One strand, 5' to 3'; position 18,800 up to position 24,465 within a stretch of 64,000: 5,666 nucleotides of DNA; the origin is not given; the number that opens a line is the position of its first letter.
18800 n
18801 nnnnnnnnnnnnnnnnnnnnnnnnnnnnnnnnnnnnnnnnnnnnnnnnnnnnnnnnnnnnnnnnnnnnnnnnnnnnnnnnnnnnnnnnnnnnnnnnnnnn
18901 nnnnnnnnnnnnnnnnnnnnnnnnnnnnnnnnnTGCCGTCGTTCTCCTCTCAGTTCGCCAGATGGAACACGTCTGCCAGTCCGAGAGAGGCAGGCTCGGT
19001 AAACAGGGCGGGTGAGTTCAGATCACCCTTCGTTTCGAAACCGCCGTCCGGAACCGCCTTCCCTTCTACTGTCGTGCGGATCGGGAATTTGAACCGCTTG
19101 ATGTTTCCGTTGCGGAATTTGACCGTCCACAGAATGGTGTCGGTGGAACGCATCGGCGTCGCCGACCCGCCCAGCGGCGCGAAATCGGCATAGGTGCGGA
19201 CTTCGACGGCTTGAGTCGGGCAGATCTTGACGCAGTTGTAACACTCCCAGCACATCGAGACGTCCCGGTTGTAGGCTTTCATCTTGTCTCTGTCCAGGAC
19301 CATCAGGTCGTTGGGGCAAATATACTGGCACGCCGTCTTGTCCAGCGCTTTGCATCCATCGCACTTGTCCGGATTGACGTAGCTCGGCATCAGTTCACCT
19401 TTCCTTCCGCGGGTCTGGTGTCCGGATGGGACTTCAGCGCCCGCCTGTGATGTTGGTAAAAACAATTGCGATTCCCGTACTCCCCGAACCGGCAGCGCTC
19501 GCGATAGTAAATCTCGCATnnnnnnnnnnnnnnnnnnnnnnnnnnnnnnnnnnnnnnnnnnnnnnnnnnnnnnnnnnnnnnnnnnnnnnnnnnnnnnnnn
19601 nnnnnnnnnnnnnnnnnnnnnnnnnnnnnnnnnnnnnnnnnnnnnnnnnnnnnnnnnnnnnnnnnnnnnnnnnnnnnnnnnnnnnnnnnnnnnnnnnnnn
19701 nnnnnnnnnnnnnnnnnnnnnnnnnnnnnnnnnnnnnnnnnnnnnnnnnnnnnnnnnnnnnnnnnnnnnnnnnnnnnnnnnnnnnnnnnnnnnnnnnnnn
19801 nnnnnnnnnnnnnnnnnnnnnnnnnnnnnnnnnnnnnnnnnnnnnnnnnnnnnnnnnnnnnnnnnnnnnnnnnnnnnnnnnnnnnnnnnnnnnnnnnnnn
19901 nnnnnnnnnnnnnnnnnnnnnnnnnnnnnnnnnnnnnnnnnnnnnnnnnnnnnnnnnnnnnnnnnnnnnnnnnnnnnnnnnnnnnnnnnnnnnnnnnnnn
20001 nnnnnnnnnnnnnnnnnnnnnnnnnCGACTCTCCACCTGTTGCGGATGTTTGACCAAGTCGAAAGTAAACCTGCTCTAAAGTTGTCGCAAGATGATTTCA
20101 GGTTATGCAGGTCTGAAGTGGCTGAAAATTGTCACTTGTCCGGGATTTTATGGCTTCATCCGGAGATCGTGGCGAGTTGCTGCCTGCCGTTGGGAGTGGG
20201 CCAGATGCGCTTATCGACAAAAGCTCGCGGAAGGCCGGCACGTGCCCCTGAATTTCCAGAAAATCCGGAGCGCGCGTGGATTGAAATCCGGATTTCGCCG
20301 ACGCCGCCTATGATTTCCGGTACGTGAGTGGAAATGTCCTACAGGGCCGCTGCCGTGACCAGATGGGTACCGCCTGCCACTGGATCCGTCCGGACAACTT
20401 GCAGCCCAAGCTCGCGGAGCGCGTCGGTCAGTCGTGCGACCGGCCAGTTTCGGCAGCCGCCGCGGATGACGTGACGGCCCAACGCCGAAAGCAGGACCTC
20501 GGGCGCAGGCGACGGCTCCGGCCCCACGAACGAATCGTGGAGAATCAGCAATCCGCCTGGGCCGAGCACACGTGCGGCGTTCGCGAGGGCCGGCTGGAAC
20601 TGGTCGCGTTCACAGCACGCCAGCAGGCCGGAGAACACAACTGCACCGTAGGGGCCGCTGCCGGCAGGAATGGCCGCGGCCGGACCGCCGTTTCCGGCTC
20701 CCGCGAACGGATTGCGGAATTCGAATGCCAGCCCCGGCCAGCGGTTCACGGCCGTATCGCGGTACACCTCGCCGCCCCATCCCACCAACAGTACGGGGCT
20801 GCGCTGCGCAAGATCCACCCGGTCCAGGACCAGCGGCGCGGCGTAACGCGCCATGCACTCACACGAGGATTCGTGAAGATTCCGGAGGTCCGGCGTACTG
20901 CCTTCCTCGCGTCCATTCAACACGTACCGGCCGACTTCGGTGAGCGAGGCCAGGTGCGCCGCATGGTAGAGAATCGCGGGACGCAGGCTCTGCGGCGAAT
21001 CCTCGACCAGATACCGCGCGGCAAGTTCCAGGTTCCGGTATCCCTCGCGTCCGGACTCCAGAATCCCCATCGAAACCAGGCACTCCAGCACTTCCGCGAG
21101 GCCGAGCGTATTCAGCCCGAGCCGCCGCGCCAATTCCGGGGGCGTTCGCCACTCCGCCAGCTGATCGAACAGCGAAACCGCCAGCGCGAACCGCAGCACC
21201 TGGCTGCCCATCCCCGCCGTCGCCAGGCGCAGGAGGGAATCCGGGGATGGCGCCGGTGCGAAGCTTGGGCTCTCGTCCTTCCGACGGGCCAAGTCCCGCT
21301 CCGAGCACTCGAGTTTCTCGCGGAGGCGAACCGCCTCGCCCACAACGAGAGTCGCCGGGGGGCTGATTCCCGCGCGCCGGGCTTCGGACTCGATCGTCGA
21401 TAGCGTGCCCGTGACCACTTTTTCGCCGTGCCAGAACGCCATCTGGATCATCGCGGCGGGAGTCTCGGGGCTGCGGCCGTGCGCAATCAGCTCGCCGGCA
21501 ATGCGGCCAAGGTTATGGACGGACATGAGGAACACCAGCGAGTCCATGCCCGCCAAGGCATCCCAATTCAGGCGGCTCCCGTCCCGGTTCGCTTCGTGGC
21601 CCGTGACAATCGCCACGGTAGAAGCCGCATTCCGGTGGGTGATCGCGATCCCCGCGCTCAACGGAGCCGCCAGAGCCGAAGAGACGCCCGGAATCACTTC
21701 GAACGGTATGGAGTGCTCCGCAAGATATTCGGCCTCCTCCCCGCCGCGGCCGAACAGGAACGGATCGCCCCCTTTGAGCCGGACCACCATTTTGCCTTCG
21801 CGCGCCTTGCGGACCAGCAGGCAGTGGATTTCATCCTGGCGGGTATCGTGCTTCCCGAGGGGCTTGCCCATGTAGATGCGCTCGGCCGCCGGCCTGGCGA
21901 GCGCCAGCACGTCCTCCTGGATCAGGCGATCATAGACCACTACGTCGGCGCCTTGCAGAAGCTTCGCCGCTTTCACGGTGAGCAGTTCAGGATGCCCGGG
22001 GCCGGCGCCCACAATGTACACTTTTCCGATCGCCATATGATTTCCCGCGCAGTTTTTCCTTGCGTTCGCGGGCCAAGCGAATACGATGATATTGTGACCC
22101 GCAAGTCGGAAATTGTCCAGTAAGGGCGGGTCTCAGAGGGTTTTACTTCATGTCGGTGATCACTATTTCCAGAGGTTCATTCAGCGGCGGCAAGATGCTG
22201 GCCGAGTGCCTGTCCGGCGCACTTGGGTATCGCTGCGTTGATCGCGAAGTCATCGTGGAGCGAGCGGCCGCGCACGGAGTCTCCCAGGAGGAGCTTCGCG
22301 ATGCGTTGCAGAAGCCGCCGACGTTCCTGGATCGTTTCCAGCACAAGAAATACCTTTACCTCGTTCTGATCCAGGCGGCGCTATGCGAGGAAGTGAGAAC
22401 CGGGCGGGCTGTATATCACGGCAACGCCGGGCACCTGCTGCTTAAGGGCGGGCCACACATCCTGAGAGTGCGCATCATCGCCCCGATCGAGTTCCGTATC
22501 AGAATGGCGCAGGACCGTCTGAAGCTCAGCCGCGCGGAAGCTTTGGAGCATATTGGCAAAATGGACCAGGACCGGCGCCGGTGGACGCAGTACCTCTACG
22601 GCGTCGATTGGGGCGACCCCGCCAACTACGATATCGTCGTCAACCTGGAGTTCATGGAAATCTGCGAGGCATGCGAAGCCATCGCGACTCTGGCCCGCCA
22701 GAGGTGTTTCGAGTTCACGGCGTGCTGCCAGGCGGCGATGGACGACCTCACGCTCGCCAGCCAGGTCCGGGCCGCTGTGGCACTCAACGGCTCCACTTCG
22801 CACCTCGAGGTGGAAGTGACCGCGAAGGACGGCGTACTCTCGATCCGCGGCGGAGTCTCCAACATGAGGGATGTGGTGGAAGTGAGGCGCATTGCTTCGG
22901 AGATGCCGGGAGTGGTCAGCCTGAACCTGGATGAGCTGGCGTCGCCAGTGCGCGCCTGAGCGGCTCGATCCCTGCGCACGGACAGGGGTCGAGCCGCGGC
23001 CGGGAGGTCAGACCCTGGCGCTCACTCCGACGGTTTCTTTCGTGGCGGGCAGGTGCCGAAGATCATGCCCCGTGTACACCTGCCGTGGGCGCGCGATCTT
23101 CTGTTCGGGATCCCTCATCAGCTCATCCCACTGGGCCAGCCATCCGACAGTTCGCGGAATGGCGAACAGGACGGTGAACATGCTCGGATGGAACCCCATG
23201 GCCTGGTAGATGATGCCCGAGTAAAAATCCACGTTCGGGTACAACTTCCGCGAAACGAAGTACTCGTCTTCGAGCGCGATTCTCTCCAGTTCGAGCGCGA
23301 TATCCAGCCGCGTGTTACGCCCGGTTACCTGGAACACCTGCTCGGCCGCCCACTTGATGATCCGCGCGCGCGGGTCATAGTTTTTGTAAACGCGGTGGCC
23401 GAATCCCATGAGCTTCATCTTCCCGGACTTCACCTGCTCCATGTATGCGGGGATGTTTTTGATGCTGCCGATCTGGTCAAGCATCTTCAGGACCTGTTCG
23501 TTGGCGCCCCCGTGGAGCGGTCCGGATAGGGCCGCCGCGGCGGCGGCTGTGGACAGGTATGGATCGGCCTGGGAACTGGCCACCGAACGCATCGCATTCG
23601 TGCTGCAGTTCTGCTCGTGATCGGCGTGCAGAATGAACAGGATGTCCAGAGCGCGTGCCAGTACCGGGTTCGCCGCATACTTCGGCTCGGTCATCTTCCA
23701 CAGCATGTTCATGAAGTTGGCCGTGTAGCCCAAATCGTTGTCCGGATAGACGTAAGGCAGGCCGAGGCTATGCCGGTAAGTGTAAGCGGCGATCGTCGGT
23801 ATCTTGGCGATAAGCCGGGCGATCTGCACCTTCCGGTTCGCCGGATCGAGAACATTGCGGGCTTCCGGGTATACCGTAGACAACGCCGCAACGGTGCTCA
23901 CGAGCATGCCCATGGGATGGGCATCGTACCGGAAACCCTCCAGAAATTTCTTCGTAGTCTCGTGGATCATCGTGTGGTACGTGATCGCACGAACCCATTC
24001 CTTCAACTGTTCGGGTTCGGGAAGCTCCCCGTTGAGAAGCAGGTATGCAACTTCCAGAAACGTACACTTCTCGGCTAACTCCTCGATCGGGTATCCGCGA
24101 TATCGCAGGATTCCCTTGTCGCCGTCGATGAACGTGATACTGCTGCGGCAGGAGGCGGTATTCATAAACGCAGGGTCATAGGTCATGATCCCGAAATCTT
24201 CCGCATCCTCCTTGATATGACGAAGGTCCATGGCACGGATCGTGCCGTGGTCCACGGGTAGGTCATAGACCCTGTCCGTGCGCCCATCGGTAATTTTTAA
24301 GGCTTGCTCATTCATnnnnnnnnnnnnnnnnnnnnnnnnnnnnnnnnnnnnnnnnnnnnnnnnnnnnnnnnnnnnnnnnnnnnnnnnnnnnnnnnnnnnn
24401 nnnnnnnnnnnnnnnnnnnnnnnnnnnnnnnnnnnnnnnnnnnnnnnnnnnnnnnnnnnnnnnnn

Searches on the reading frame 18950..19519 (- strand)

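Call 10: search_protein_families(library=ncbifam, proteins=[window:18950-19519:-], max_evalue=0.001)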
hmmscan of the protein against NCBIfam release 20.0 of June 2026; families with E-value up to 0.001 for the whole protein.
window:18950-19519:- (189 aa): 21 families
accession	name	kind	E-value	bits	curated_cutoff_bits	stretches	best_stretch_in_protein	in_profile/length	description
TIGR02060.1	aprB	equivalog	8.5e-60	200.4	135.65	1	44-175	1-132/132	adenylyl-sulfate reductase subunit beta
NF040864.1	HgcB_ferredoxin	equivalog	1.6e-08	34.3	99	1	48-109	11-65/93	mercury methylation ferredoxin HgcB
NF043039.1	HgcAB_like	equivalog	2.7e-07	30.5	285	1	46-105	295-349/350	HgcAB-like fusion protein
TIGR01944.1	rnfB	subfamily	1.5e-06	27.9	68.7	1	41-110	103-165/190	RnfABCDGE type electron transport complex subunit B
TIGR01971.1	NuoI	subfamily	3.4e-06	26.7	113.05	1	49-109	40-102/121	NADH-quinone oxidoreductase, chain I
NF042909.1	FMH_DH_FwdF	exception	6e-06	25.6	375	1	48-108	254-314/336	tungsten-dependent formylmethanofuran dehydrogenase subunit FwdF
NF006221.0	PRK08348.1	subfamily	7.5e-06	25.7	124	1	48-107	41-94/136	NADH-plastoquinone oxidoreductase subunit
NF045874.1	Vhu_polyferre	exception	1.2e-05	24.3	600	1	32-108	177-246/381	F420-non-reducing hydrogenase associated-polyferredoxin VhuB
NF038196.1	ferrodoxin_EFR1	subfamily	1.8e-05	24.9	75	1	47-108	181-232/242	EFR1 family ferrodoxin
NF040770.1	hetero_SS_HdrA2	exception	1.9e-05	23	1100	1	42-112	568-630/777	CoB-CoM heterodisulfide reductase HdrA2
NF009053.0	PRK12387.1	subfamily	4.3e-05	23.3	204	1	49-108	36-93/180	formate hydrogenlyase complex iron-sulfur subunit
TIGR02179.1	PorD_KorD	subfamily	5.4e-05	23.2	60.05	1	47-107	21-74/78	2-oxoacid:acceptor oxidoreductase, delta subunit, pyruvate/2-ketoisovalerate family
NF041715.1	arsenate_red_ArrB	equivalog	0.0001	21.9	450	1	35-107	40-106/233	arsenate respiratory reductase iron-sulfur subunit ArrB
NF040684.1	PorD_Arch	equivalog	0.00015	21.7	120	1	49-108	30-82/85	pyruvate synthase subunit PorD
NF004545.0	PRK05888.3-1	equivalog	0.00018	21.2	229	1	47-107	62-125/154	NADH-quinone oxidoreductase subunit NuoI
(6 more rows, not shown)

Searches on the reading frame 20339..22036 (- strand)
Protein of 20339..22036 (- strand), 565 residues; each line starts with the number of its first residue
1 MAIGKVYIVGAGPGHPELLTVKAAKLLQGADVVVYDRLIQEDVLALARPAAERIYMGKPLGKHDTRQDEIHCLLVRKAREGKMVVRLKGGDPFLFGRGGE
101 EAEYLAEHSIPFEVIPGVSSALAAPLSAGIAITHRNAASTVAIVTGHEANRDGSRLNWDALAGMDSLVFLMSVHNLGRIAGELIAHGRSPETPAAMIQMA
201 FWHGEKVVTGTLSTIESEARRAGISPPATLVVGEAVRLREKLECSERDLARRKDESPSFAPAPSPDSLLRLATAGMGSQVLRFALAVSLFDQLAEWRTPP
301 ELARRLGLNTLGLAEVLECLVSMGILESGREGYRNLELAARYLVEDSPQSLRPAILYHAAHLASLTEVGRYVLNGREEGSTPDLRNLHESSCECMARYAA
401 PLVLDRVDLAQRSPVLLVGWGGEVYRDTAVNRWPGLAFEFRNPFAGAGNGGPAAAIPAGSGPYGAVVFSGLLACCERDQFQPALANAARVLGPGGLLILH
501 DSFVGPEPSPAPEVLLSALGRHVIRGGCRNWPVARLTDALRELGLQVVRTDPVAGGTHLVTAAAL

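Call 53: search_protein_families(library=pfam, proteins=[window:20339-22036:-], max_evalue=0.001)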
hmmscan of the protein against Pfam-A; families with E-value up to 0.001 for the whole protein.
window:20339-22036:- (565 aa): 2 families
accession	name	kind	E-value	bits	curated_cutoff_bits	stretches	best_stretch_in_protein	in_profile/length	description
PF00590.25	TP_methylase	-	1.2e-52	179.4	27.8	1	5-215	1-211/212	Tetrapyrrole (Corrin/Porphyrin) Methylases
PF08100.18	Dimerisation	-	6.5e-09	35.9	25.6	1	264-344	5-92/93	O-methyltransferase dimerisation domain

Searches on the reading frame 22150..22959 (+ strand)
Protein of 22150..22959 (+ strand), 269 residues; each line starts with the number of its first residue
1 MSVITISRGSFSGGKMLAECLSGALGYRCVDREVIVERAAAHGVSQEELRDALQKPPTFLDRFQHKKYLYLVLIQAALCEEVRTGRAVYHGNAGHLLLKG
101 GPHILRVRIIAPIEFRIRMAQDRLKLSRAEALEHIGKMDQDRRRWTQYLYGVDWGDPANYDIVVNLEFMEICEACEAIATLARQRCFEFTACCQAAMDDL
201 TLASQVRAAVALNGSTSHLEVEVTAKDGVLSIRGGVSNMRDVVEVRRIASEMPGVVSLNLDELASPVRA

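Call 73: search_protein_families(library=pfam, proteins=[window:22150-22959:+], max_evalue=0.00001)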
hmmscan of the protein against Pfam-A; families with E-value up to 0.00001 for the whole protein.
window:22150-22959:+ (269 aa): 2 families
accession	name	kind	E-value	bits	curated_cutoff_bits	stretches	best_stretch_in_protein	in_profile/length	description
PF13189.12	Cytidylate_kin2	-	1.5e-36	126.6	28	1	3-166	1-174/176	Cytidylate kinase-like family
PF04972.22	BON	-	8.9e-06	26.3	27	0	198-257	1-60/69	BON domain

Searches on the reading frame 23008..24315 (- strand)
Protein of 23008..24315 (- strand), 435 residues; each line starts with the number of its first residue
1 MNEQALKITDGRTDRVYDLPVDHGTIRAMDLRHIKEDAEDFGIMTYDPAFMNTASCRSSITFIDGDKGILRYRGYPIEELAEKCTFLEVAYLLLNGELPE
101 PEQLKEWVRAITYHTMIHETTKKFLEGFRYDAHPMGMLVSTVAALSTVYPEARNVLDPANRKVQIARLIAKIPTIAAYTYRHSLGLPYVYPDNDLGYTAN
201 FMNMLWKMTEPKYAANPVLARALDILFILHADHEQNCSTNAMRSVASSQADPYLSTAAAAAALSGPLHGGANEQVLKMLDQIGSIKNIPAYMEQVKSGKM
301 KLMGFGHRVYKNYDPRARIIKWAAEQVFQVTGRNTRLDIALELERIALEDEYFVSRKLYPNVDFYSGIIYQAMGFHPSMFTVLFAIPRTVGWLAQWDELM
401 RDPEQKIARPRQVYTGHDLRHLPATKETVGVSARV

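Call 73: search_protein_families(library=pfam, proteins=[window:23008-24315:-], max_evalue=0.00001)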
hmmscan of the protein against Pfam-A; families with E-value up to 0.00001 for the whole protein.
window:23008-24315:- (435 aa): 1 family
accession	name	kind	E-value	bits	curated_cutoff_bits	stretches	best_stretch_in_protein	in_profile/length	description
PF00285.26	Citrate_synt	-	2.5e-137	458.1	27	1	50-411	2-357/357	Citrate synthase, C-terminal domain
